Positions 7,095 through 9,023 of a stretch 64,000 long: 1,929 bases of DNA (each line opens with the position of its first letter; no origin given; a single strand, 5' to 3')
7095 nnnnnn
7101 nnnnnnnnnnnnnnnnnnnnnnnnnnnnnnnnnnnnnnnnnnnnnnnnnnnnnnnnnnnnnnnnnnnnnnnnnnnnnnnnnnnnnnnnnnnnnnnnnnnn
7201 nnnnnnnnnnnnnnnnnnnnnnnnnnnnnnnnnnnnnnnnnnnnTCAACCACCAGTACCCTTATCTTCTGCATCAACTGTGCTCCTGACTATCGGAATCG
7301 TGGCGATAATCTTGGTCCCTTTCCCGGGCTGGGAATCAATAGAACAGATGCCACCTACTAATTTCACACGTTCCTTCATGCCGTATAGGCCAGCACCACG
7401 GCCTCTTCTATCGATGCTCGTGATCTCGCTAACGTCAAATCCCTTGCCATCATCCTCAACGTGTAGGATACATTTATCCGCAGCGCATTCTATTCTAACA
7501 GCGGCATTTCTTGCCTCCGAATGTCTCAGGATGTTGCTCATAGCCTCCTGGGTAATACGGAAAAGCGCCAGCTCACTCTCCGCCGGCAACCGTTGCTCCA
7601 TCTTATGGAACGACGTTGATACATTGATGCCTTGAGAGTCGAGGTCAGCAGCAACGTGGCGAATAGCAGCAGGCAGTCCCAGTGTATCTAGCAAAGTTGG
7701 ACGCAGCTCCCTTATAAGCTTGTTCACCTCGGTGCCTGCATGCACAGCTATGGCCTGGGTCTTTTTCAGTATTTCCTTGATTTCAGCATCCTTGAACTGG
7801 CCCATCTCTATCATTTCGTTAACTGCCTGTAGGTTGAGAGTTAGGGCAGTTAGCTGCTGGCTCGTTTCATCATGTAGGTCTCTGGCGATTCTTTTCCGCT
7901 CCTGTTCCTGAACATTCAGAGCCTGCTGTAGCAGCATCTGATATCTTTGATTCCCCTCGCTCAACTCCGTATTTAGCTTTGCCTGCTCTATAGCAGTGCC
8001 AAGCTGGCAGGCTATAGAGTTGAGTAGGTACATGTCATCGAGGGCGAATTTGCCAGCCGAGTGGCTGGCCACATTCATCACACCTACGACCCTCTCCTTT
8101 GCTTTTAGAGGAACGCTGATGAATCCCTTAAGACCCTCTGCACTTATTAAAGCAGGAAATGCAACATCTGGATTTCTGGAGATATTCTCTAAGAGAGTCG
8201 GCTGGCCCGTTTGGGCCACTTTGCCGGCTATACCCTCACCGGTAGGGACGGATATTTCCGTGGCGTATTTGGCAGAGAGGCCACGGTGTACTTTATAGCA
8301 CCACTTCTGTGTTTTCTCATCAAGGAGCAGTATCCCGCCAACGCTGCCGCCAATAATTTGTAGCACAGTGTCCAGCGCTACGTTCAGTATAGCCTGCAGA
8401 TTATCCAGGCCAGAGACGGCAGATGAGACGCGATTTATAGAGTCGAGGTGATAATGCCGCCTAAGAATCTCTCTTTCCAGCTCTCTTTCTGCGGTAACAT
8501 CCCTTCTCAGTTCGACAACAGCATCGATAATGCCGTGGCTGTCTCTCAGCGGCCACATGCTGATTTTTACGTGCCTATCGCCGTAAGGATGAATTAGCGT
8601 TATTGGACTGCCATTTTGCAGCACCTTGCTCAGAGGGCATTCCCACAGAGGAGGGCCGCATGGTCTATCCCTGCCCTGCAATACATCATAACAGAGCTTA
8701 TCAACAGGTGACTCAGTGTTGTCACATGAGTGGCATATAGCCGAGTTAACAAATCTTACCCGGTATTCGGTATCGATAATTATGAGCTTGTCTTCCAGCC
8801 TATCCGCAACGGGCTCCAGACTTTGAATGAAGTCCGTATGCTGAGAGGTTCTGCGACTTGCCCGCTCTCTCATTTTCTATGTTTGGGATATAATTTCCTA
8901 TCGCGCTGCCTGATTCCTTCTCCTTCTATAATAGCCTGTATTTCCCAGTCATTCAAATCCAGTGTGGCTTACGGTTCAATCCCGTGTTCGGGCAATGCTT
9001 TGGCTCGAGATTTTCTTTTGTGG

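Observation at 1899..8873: Two-component-controlled operon encoding MetF, MetV and a GltD-ferredoxin-MvhD fusion oxidoreductase: candidate unusual methylene-THF reductase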

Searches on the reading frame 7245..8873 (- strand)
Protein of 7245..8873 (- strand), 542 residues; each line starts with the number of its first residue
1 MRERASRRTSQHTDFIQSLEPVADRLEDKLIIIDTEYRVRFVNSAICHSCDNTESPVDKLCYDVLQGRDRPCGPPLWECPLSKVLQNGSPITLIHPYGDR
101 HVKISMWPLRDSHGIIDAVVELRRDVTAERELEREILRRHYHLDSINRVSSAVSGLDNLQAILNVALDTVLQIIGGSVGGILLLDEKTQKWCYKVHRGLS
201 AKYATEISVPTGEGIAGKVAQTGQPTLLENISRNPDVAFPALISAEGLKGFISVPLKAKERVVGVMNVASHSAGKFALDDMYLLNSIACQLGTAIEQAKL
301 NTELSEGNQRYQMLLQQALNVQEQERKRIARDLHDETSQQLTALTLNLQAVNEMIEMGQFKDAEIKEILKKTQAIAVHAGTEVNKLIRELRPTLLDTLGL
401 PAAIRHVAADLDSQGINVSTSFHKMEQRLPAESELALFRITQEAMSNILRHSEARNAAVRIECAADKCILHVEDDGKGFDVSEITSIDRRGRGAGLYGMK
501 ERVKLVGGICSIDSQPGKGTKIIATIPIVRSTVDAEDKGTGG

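Call 3: search_protein_families(library=pfam, proteins=[window:7245-8873:-], max_evalue=0.01)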
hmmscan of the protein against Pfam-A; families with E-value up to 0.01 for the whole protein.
window:7245-8873:- (542 aa): 7 families
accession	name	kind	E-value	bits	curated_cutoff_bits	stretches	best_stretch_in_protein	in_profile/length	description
PF13185.12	GAF_2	-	3.4e-21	76.3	28.6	1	158-296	3-136/136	GAF domain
PF02518.31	HATPase_c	-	8.2e-16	58.9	26.4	1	434-528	3-109/111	Histidine kinase-, DNA gyrase B-, and HSP90-like ATPase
PF01590.32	GAF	-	2.7e-14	54.3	22.4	1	158-295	1-133/133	GAF domain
PF07730.19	HisKA_3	-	9.9e-14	52.1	24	1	325-394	1-67/68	Histidine kinase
PF08448.16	PAS_4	-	1.4e-10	41.8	23.1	1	24-131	2-110/110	PAS fold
PF13492.12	GAF_3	-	1.1e-09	39.2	27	1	159-297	2-129/129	GAF domain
PF13581.12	HATPase_c_2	-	0.00018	22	27.4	1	429-502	24-108/127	Histidine kinase-like ATPase domain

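Call 4: search_protein_families(library=ncbifam, proteins=[window:7245-8873:-], max_evalue=0.01)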
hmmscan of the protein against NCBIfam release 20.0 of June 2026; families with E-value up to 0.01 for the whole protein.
window:7245-8873:- (542 aa): 23 families
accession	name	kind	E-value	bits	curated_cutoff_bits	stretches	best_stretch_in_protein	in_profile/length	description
NF052443.1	SensHisKinMctS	equivalog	3.5e-41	141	700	1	308-530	233-450/457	two-component system sensor histidine kinase MctS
NF008649.0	PRK11644.1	equivalog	8.9e-38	130.3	408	1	290-529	267-497/499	signal transduction histidine-protein kinase/phosphatase UhpB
NF052531.1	Strep_LiaS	equivalog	8.9e-34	117.2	450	1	312-529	119-328/328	envelope stress sensor histidine kinase LiaS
NF047786.1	his_kin_MadS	equivalog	7.7e-22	78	500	1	294-527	201-434/434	MadS family sensor histidine kinase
NF008184.0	PRK10935.1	equivalog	4.4e-19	68.5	553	1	254-526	309-557/565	nitrate/nitrite two-component system sensor histidine kinase NarQ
NF007896.0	PRK10600.1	equivalog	5.8e-17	61.5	578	1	315-525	381-582/598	nitrate/nitrite two-component system sensor histidine kinase NarX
NF047322.1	HK_morpho_MacS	equivalog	1.8e-13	50.4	300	1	279-527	144-367/367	MacS family sensor histidine kinase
NF008283.0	PRK11061.1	equivalog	2.7e-13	49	583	1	149-310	8-169/748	phosphoenolpyruvate--protein phosphotransferase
TIGR01817.1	nifA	equivalog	4.3e-10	39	528.85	1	143-328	4-189/534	nif-specific transcriptional activator NifA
TIGR02916.1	PEP_his_kin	equivalog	1.2e-08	34.1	300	1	252-527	413-679/679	XrtA/PEP-CTERM system histidine kinase PrsK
NF038250.1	nitrate_NreA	equivalog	1e-07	31.8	175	1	188-267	35-115/142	nitrate respiration regulation accessory nitrate sensor NreA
NF046044.1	PnpS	equivalog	2.5e-07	30.1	400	0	3-134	41-168/390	two-component system histidine kinase PnpS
NF047497.1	HK_LIC_12097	equivalog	7.4e-07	28.2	500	1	16-140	10-145/367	LIC_12097 family sensor histidine kinase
NF008298.1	PRK11086.1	subfamily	9e-06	24.4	520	1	443-528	434-525/529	DcuS/MalK family sensor histidine kinase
NF008468.0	PRK11360.1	equivalog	1.8e-05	23.3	646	0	456-532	527-612/616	two-component system sensor histidine kinase AtoS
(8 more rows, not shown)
